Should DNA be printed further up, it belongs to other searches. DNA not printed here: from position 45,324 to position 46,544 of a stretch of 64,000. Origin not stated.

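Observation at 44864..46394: Early gene pair encoding an RNA 2'-phosphotransferase (Tpt1/KptA) and a Ku homologue in a T4-like phage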

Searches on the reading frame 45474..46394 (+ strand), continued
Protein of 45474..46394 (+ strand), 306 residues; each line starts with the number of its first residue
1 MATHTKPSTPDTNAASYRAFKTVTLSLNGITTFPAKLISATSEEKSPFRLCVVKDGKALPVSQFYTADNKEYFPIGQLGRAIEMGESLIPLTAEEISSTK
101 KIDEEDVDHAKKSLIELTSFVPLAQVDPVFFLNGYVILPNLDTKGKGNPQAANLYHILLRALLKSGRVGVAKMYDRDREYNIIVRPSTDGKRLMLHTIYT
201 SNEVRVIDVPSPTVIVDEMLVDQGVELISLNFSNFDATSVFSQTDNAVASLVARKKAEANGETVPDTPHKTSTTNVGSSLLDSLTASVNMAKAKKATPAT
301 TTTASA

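Call 29: fold_search(model_id=the predicted structure, library=pdb)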
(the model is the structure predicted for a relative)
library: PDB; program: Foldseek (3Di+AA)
matches with E <= 10: 283; with E <= 0.001: 101
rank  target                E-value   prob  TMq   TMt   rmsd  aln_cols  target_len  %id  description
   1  9vnq_B                3.1e-11  1.00  0.34  0.44  20.3       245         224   20  Bacillus Subtilis Ku core homodimer complexed with double strand DNA (released 2025-10-29)
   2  9vnq_A                1.9e-10  1.00  0.35  0.45  20.2       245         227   21  Bacillus Subtilis Ku core homodimer complexed with double strand DNA (released 2025-10-29)
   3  9i91_A                4.3e-10  1.00  0.34  0.43  20.7       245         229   22  Ku from Mycobacterium tuberculosis bound to DNA (released 2025-12-10)
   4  9i91_B                1.4e-09  1.00  0.34  0.43  21.1       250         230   22  Ku from Mycobacterium tuberculosis bound to DNA (released 2025-12-10)
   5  9ig8_A                2.5e-09  1.00  0.33  0.38  21.4       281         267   23  Apo-MtbKu , not bound to DNA (released 2026-03-04)
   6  8v53_B                3.8e-09  1.00  0.34  0.44  20.6       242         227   21  CryoEM structure of Ku homodimer in complex with hairpin DNA (released 2025-12-10)
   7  8v53_A                1.1e-08  1.00  0.33  0.44  20.4       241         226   21  CryoEM structure of Ku homodimer in complex with hairpin DNA (released 2025-12-10)
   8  8ag4_A                1.1e-08  1.00  0.33  0.21  22.6       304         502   15  Vaccinia C16 protein bound to Ku70/Ku80 (released 2022-11-09)
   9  7axz_A                4.4e-08  1.00  0.33  0.21  22.2       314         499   15  Ku70/80 complex apo form (released 2021-02-10)
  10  6erh_C                6.6e-08  1.00  0.32  0.21  22.4       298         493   13  Complex of XLF and heterodimer Ku bound to DNA (released 2018-10-17)
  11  6erg_A                7.0e-08  1.00  0.32  0.21  22.0       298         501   13  Complex of XLF and heterodimer Ku bound to DNA (released 2018-10-17)
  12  7k0y_B                8.3e-08  1.00  0.32  0.21  21.5       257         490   14  Cryo-EM structure of activated-form DNA-PK (complex VI) (released 2021-01-06)
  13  8asc_A                1.0e-07  1.00  0.33  0.21  23.5       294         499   13  Ku70/80 binds to the Ku-binding motif of PAXX (released 2023-06-21)
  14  7zyg_A                1.0e-07  1.00  0.32  0.21  22.3       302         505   14  CryoEM structure of Ku heterodimer bound to DNA, PAXX and XLF (released 2023-06-07)
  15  8s82_K                1.0e-07  1.00  0.33  0.19  22.1       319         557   13  Restriction on Ku Inward Translocation Caps Telomere Ends (released 2025-06-18)
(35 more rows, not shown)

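Call 30: search_protein_families(library=pfam, proteins=[L002:9189-9758:+, L007:9185-9754:+, L004:2650-3207:+, L005:4528-5100:+, L008:9383-9916:+, L002:8599-9135:-], max_evalue=0.01)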
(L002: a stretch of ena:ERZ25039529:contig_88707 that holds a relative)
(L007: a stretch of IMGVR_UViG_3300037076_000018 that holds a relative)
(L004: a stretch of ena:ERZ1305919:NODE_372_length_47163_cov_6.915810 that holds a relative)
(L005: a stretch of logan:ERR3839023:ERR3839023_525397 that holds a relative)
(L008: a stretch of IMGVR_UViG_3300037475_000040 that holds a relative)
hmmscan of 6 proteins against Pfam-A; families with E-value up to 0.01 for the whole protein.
L002:9189-9758:+ (189 aa): 0 families

L007:9185-9754:+ (189 aa): 0 families

L004:2650-3207:+ (185 aa): 2 families
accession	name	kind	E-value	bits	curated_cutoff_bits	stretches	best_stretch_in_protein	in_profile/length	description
PF00149.33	Metallophos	-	5e-06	27.5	21.5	1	4-129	5-116/191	Calcineurin-like phosphoesterase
PF12850.12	Metallophos_2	-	5.6e-05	23.6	27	1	27-133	13-119/154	Calcineurin-like phosphoesterase superfamily domain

L005:4528-5100:+ (190 aa): 2 families
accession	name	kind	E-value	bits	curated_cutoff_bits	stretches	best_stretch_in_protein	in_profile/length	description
PF00149.33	Metallophos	-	4e-06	27.8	21.5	1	4-129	5-116/191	Calcineurin-like phosphoesterase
PF12850.12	Metallophos_2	-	6.1e-05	23.5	27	1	27-133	13-119/154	Calcineurin-like phosphoesterase superfamily domain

L008:9383-9916:+ (177 aa): 1 family
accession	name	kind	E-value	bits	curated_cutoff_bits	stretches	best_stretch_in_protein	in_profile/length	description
PF01885.22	PTS_2-RNA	-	1.1e-51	175.8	26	1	3-167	2-176/177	RNA 2'-phosphotransferase, Tpt1 / KptA family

L002:8599-9135:- (178 aa): 0 families

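Call 33: find_related_loci(query=A1, collection=metagenome_contigs, flank=10000)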
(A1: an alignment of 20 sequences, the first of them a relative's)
Query A1 (306 aa) in metagenome_contigs; peptide patterns used: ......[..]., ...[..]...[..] (x = any residue, [..] = any of these).
72 stretches matched a pattern, but none encodes a relative of the query by tblastn (E <= 1e-3).

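Call 34: search_solved_structures(query=A2, max_evalue=1)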
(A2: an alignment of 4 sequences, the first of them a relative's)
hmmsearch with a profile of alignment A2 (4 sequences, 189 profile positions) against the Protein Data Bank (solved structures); distinct sequences matched with E-value up to 1: 10.
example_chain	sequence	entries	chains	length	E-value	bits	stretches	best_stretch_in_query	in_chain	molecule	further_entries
1xm7_A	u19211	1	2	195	8.2e-15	58.1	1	9-124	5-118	hypothetical protein aq_1665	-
4b5c_A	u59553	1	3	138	0.05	16.4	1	62-90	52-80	PUTATIVE OMPA FAMILY LIPOPROTEIN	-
5lkw_A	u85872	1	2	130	0.1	15.4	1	62-90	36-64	Putative OmpA family lipoprotein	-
5n2c_A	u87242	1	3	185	0.21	14.4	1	62-90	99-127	Putative OmpA family lipoprotein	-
2aiz_P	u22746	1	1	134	0.63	12.8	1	62-85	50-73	Outer membrane protein P6 (Fragment)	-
9mvy_A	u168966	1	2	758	0.69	12.7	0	26-69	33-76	DNA (cytosine-5)-methyltransferase 1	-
7ubu_A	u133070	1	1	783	0.73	12.6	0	26-69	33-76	DNA (cytosine-5)-methyltransferase 1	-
4fsx_A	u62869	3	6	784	0.73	12.6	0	26-69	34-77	DNA (cytosine-5)-methyltransferase 1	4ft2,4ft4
1oap_A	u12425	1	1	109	0.76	12.6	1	59-87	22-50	PEPTIDOGLYCAN-ASSOCIATED LIPOPROTEIN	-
7aoi_A1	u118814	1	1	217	0.91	12.3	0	91-169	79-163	bL28m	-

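Call 41: search_protein_families(library=phrogs, proteins=[L004:2650-3207:+, L002:9189-9758:+], max_evalue=0.001)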
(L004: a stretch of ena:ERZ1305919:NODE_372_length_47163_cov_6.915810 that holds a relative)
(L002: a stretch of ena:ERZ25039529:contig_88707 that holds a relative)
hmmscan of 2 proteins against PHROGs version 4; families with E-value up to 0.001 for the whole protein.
L004:2650-3207:+ (185 aa): 1 family
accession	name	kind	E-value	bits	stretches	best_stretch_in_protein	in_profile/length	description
phrog_547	-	other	4.5e-29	102.2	1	2-137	31-172/245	phosphoesterase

L002:9189-9758:+ (189 aa): 2 families
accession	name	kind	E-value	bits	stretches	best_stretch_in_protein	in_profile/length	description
phrog_547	-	other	8.5e-32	111.2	1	8-181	31-202/245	phosphoesterase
phrog_30537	-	unknown function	0.00049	21.5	1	27-67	7-50/87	-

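Call 48: search_solved_structures(query=A1, max_evalue=0.01, show_alignments=3)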
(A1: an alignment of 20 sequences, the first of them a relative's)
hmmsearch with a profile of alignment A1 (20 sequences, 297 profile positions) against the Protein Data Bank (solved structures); distinct sequences matched with E-value up to 0.01: 3.
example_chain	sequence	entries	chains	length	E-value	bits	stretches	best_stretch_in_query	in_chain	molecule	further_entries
9i91_A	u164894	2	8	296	4.6e-24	88.7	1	74-288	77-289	Non-homologous end joining protein Ku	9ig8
8v53_A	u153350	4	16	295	5.3e-24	88.5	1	77-288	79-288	Non-homologous end joining protein Ku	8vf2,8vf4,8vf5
9vnq_A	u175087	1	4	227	7.1e-19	71.7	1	31-232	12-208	Non-homologous end joining protein Ku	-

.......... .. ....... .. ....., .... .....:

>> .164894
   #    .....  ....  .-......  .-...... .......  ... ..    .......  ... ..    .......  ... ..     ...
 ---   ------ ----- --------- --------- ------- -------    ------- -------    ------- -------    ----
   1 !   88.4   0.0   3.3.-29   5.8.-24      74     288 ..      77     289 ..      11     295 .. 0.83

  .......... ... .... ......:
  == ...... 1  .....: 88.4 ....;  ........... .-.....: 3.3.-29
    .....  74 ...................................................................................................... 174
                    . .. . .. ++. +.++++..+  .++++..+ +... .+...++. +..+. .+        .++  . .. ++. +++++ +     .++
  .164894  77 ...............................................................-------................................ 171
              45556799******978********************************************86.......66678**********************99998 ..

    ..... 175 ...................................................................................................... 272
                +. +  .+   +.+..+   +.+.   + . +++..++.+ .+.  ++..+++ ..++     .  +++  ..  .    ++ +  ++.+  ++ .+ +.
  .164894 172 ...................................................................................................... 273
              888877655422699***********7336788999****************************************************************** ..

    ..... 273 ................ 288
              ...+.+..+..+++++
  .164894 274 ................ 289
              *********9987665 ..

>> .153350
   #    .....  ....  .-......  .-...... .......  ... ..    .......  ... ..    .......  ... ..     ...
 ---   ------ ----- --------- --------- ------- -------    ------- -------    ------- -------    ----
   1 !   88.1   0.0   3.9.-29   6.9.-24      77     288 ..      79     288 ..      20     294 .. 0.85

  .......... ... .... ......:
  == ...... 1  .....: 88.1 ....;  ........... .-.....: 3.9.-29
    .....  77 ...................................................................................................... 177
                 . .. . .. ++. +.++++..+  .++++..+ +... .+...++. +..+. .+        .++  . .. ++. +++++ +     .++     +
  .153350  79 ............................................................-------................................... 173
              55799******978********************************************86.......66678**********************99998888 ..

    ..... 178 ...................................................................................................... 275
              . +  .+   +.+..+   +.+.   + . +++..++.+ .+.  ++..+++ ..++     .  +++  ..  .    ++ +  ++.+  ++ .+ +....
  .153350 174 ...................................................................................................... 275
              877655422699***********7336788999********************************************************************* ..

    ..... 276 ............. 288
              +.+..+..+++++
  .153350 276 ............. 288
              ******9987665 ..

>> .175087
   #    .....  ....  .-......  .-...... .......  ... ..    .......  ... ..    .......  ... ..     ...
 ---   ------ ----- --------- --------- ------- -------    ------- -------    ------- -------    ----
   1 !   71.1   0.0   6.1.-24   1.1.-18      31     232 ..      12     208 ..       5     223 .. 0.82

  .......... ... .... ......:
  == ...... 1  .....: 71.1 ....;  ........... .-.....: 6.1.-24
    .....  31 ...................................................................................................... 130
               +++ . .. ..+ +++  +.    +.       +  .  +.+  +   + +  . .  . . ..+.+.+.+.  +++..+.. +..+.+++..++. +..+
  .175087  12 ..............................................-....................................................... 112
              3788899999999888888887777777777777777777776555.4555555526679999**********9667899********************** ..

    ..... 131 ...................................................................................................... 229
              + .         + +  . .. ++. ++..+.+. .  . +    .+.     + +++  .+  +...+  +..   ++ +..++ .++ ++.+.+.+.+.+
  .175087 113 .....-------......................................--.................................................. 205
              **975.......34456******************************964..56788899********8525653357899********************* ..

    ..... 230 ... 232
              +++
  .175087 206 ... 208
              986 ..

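Call 55: find_encoding_contigs(protein=P0014, flank=6000, max_places=1)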
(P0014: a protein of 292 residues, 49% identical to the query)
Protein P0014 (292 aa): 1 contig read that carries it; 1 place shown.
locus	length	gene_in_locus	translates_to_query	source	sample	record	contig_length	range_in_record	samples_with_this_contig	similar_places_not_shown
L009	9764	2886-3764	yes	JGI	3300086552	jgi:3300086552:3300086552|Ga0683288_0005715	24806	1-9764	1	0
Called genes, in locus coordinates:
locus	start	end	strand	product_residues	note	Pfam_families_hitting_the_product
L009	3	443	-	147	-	?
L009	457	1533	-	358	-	PF16724:T4-gp15_tss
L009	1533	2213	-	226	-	PF11649:T4_neck-protein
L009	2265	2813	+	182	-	PF01885:PTS_2-RNA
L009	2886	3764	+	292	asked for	PF02735:Ku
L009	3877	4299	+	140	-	PF21831:DUF6891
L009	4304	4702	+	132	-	-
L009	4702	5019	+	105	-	-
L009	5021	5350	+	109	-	-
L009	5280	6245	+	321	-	-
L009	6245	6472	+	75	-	-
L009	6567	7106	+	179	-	-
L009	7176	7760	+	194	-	-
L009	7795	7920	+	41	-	-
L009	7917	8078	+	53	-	-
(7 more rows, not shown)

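Call 56: find_encoding_contigs(protein=P0019, flank=6000, max_places=1)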
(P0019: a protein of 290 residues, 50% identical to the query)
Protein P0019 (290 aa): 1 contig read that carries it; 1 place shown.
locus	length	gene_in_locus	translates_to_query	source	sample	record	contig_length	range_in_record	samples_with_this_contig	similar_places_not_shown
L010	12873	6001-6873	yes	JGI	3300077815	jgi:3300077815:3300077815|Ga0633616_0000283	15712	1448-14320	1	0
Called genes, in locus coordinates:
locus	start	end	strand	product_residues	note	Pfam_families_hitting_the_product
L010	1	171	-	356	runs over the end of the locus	-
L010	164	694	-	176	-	-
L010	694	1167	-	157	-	-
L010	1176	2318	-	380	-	-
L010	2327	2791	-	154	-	-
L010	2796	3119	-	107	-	-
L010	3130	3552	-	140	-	PF18454:Mtd_N (weak)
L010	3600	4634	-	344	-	PF16724:T4-gp15_tss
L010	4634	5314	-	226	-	PF11649:T4_neck-protein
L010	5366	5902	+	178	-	PF01885:PTS_2-RNA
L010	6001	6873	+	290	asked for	PF02735:Ku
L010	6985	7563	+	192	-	PF21831:DUF6891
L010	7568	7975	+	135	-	-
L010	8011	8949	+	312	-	-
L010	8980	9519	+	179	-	-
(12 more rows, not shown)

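Call 57: find_encoding_contigs(protein=P0013, flank=6000, max_places=1)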
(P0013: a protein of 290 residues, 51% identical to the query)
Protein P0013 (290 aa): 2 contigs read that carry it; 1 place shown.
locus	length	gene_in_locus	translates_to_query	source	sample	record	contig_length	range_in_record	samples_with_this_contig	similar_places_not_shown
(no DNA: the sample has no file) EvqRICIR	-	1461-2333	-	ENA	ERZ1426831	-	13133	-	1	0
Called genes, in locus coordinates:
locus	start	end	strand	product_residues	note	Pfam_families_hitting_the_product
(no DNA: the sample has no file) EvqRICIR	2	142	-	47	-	?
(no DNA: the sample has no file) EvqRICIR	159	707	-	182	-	-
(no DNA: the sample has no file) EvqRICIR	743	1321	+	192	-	-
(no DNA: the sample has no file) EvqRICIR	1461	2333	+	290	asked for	PF02735:Ku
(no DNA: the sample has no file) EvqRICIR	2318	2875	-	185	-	-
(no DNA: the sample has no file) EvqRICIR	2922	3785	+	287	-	-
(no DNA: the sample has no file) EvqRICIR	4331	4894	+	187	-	PF10979:DUF2786 (weak)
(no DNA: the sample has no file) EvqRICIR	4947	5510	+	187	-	-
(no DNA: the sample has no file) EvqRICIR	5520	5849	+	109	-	-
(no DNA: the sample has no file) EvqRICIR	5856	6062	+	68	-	-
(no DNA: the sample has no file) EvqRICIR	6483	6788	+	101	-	-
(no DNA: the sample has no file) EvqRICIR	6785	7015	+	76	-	-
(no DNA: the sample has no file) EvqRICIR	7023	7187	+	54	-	-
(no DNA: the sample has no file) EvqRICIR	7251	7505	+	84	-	-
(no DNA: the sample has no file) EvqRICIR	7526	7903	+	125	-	PF26991:DUF8317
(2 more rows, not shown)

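Call 58: find_encoding_contigs(protein=P0004, flank=6000, max_places=1)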
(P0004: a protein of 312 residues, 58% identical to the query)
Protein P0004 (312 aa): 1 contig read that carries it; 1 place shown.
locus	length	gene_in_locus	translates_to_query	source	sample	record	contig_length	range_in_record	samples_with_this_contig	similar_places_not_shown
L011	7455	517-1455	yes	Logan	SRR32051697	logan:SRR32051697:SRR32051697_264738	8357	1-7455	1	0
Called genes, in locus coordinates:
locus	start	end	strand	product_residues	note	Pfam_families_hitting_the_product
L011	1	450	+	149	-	?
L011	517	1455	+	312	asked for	PF02735:Ku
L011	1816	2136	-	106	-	-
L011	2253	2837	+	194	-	-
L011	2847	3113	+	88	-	-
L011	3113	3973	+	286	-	-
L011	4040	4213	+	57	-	-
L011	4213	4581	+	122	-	-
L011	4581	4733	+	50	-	-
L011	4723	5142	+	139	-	-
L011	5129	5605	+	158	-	-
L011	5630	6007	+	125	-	-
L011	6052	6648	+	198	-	-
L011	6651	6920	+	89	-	-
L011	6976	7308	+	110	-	-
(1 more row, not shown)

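Call 68: search_protein_families(library=ncbifam, proteins=[window:45474-46394:+, L004:2650-3207:+, L002:9189-9758:+], max_evalue=0.01)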
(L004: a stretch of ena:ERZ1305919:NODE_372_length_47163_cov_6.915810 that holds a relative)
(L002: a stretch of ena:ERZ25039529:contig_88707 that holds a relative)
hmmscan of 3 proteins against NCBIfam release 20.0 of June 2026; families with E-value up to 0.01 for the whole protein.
window:45474-46394:+ (306 aa): 1 family
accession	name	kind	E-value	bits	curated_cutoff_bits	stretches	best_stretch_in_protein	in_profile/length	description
TIGR02772.2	Ku_bact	equivalog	1e-25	90.7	150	1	29-288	11-259/259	non-homologous end joining protein Ku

L004:2650-3207:+ (185 aa): 1 family
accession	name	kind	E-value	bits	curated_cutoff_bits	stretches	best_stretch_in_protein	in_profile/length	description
TIGR04123.1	P_estr_lig_assc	hypoth_equivalog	8.1e-06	25.4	150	1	39-132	64-152/207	ligase-associated DNA damage response endonuclease PdeM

L002:9189-9758:+ (189 aa): 1 family
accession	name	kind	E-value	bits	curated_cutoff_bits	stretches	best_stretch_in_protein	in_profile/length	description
TIGR04123.1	P_estr_lig_assc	hypoth_equivalog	8.8e-05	22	150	1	47-139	66-153/207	ligase-associated DNA damage response endonuclease PdeM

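Call 71: search_protein_representatives(alignment_id=A1)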
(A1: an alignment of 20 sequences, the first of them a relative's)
Query: 20 sequences, 297 profile positions. Proteins with E-value up to 0.001 (for the whole library): 4216; up to 1e-10: 1340; up to 1e-30: 12. The best 150 are listed.
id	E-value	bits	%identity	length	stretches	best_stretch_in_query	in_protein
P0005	1.4e-130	451.6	-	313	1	1-296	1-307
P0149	1.0e-88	314.1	-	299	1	1-289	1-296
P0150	4.8e-73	262.7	-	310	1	2-292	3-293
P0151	3.9e-63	230.2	-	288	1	17-287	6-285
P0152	1.0e-55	205.8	-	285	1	21-293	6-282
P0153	4.3e-55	203.8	-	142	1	155-294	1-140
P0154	1.5e-43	165.9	-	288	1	20-289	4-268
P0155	1.5e-40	156.0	-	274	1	26-289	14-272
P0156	2.1e-39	152.3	-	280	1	20-292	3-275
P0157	1.1e-38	149.9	-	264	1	18-285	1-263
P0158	2.9e-38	148.5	-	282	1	20-289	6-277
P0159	1.4e-32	129.8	-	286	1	31-287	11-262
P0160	1.3e-30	123.4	-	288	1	31-292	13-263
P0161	1.1e-28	117.0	-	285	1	78-286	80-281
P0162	2.7e-26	109.2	-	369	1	17-285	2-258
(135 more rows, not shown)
